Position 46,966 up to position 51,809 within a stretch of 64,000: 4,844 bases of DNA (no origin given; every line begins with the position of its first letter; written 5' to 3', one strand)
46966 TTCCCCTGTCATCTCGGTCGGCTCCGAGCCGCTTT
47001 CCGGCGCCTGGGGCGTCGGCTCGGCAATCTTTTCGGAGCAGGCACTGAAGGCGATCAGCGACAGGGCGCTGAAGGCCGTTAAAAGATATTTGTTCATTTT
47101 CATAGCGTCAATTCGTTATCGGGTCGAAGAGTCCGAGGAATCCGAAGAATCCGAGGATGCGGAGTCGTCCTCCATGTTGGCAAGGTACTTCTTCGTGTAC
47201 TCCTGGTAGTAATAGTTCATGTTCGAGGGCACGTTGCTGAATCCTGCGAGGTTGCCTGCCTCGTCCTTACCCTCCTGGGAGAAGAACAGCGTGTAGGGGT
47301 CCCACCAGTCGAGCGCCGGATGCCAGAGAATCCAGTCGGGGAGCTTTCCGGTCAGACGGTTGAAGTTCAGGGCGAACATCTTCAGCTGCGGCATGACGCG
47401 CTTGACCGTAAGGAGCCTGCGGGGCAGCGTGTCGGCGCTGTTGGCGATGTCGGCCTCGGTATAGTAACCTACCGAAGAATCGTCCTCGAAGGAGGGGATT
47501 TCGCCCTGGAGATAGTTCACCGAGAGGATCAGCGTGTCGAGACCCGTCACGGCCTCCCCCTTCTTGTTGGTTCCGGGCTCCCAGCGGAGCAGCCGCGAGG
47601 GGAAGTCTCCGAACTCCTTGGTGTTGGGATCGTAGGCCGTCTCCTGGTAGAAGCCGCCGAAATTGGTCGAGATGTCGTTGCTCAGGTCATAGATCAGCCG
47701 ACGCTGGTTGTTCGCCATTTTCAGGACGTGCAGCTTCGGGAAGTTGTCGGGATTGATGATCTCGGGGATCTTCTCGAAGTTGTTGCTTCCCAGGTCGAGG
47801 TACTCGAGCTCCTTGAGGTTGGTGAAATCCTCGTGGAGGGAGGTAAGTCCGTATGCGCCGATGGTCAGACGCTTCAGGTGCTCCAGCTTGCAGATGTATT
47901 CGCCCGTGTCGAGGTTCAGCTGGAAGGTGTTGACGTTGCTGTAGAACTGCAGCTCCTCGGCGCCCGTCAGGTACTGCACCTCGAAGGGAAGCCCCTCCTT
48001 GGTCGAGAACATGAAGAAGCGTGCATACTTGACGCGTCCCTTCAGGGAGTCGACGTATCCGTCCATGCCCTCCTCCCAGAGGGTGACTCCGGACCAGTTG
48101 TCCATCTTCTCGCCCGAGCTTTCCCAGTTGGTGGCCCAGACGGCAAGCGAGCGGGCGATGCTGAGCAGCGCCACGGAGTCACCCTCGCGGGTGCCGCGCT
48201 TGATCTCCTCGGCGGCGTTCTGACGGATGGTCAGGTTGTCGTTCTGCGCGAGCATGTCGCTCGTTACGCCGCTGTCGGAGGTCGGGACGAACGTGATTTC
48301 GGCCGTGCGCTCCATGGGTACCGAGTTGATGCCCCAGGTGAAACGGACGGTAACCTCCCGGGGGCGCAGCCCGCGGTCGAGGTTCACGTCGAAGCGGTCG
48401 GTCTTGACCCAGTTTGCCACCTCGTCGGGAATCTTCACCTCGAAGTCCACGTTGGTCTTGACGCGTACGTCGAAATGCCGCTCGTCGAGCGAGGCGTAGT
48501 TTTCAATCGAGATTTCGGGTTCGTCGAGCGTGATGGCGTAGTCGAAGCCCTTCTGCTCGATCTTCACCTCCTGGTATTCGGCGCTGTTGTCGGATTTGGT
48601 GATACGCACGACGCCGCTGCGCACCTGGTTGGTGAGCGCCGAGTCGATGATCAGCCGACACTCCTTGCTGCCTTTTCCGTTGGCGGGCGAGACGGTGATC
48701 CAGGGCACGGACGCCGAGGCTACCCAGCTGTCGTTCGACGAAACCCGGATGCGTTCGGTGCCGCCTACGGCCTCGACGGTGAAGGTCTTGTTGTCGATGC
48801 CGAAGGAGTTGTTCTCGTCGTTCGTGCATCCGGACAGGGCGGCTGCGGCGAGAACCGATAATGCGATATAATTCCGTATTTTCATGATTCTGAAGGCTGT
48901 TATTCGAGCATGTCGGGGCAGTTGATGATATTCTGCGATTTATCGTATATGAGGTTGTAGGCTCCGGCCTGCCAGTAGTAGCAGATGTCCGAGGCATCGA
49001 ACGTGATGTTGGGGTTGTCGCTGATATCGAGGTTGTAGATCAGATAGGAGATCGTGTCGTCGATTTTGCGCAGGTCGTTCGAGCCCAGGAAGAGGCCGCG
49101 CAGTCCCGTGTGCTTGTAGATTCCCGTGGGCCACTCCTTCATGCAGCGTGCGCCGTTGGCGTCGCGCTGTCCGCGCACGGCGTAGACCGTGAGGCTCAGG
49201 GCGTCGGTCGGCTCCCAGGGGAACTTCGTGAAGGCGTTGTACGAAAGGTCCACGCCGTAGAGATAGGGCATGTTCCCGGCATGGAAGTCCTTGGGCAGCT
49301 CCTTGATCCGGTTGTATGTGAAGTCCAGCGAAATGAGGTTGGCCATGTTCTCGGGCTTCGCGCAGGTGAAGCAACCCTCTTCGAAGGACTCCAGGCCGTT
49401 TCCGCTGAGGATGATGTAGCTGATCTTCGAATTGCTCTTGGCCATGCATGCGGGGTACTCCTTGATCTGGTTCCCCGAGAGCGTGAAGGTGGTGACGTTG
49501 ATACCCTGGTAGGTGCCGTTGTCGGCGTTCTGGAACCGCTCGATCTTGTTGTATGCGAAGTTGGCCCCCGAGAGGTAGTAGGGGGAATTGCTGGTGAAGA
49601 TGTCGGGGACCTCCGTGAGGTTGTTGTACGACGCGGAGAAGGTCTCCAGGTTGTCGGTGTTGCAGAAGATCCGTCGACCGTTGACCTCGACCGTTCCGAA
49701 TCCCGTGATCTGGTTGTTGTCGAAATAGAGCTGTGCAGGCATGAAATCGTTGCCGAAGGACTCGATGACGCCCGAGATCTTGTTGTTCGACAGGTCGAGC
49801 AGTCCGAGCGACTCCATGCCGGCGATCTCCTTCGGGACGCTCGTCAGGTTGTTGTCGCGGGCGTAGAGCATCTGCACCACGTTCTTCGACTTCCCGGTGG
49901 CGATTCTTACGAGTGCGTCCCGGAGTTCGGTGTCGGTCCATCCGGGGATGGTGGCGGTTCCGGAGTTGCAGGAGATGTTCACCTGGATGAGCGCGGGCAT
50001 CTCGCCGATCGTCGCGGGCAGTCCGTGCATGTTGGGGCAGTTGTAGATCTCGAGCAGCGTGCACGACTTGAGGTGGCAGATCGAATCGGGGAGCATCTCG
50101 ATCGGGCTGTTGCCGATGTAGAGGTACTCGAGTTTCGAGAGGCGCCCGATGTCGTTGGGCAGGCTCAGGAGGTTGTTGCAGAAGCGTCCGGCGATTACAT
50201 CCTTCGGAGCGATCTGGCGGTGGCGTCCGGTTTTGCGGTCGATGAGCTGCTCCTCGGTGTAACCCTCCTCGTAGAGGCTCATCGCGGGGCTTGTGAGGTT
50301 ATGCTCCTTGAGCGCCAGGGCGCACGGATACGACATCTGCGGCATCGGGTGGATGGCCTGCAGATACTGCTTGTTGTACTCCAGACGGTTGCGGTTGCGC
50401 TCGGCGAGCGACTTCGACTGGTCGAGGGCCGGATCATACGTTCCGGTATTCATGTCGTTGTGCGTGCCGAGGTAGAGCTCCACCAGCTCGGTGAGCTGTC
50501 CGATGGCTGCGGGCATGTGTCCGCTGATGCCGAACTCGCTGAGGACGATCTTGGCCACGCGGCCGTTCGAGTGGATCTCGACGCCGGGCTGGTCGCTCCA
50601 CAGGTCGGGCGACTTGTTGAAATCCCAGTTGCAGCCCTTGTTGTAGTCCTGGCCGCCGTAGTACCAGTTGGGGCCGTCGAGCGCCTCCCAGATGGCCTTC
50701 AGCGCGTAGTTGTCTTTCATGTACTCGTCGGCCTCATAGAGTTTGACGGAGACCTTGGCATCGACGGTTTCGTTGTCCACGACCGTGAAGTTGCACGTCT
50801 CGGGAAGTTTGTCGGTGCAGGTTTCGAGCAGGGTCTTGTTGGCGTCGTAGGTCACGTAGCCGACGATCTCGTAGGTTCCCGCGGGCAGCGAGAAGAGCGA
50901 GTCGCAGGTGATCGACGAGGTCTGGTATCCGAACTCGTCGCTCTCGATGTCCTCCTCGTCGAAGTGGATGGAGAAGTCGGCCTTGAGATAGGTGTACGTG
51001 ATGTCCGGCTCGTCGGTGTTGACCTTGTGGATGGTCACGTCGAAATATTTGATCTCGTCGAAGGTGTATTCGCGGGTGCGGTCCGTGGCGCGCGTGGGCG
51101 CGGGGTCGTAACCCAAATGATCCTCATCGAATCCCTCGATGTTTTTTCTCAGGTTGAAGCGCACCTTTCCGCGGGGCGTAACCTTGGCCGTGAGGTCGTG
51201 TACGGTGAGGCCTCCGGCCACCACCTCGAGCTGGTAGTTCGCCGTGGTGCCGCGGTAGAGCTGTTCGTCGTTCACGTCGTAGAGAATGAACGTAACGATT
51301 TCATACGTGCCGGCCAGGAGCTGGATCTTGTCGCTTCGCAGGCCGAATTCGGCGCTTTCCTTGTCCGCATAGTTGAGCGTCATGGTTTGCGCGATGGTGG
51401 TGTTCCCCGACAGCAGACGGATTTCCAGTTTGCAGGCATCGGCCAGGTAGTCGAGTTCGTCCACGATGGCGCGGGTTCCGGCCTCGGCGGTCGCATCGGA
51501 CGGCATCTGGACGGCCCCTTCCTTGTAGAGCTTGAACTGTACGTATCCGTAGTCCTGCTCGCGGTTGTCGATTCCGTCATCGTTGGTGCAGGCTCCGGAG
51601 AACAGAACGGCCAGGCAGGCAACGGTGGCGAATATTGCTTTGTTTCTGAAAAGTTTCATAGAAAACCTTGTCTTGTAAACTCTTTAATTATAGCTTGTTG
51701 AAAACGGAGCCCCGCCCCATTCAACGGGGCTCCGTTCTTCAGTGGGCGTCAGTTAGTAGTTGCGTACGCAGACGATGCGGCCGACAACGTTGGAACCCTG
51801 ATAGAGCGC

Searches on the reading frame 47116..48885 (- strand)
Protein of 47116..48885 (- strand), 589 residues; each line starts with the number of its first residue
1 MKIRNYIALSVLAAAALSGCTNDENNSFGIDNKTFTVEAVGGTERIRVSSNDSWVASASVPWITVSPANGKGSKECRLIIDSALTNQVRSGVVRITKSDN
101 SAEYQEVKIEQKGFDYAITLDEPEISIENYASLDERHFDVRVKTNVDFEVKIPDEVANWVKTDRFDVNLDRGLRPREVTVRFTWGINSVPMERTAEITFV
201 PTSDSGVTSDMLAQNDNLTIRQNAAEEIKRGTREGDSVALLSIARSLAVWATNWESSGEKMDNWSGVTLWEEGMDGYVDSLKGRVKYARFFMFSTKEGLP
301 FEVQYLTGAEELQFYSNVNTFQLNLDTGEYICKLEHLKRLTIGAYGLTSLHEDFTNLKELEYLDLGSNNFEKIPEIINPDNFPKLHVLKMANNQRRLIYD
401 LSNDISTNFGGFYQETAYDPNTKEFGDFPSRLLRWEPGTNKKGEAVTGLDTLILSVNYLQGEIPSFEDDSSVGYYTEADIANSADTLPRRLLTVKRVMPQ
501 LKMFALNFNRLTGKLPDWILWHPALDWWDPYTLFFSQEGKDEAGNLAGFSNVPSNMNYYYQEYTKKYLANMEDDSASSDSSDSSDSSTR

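Call 63: search_protein_families(library=pfam, proteins=[window:47116-48885:-], max_evalue=0.0001)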
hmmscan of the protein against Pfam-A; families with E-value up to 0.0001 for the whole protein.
window:47116-48885:- (589 aa): 3 families
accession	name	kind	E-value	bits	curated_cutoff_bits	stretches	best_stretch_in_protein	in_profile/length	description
PF13004.13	BACON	-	1.2e-09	38.5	25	1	53-112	2-61/61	Putative binding domain, N-terminal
PF12799.13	LRR_4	-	4.2e-06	27.3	27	0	359-402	2-43/44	Leucine Rich repeats (2 copies)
PF13855.12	LRR_8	-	7.5e-06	26.1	27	0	336-393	2-59/61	Leucine rich repeat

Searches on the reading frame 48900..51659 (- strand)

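Call 63: search_protein_families(library=pfam, proteins=[window:48900-51659:-], max_evalue=0.0001)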
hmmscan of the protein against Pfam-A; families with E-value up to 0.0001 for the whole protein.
window:48900-51659:- (919 aa): 6 families
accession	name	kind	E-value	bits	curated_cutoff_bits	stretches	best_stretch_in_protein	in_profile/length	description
PF14660.12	DUF4458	-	6.7e-42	142.6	22.4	2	38-150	1-113/114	Domain of unknown function (DUF4458)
PF18805.7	LRR_10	-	2e-38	130.5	30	1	307-373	1-67/67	Leucine-rich repeat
PF13855.12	LRR_8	-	5e-19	68.3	27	0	597-630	5-39/61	Leucine rich repeat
PF12799.13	LRR_4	-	5.6e-19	68.2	27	0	596-629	4-37/44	Leucine Rich repeats (2 copies)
PF00560.39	LRR_1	-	8.9e-10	37.2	20.6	0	620-636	4-21/23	Leucine Rich Repeat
PF23598.1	LRR_14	-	1.2e-09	37.9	40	1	499-563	61-122/353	Leucine-rich repeat region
